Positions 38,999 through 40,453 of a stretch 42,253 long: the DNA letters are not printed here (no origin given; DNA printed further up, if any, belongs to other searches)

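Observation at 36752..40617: Giant SAM / nucleotide cyclase / STAND ATPase / TPR protein with a DUF4242 partner: candidate uncharacterised sensor and second-messenger module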

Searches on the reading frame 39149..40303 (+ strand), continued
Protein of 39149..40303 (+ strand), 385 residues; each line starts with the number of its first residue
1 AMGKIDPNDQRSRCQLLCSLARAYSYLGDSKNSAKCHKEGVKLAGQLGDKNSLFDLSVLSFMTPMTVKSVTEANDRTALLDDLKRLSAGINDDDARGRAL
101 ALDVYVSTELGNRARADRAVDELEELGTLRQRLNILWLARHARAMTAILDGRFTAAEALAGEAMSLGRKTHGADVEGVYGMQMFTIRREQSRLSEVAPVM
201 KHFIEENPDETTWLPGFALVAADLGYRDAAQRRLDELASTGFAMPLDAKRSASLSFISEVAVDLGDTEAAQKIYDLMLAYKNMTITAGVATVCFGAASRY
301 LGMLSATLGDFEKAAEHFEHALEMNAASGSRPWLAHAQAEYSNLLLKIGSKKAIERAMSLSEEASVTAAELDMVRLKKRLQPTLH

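Call 113: find_encoding_contigs(protein=P0390, flank=4000, max_places=2)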
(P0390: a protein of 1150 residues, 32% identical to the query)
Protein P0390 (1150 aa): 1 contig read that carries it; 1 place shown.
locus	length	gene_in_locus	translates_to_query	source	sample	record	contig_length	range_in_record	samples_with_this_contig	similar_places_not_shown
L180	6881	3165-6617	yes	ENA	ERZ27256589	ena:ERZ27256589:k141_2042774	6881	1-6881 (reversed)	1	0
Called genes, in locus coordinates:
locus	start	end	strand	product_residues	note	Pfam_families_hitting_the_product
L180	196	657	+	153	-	PF01641:SelR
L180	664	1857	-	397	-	PF04909:Amidohydro_2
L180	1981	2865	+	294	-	PF00248:Aldo_ket_red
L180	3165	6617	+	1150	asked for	PF13191:AAA_16, PF13424:TPR_12 (weak)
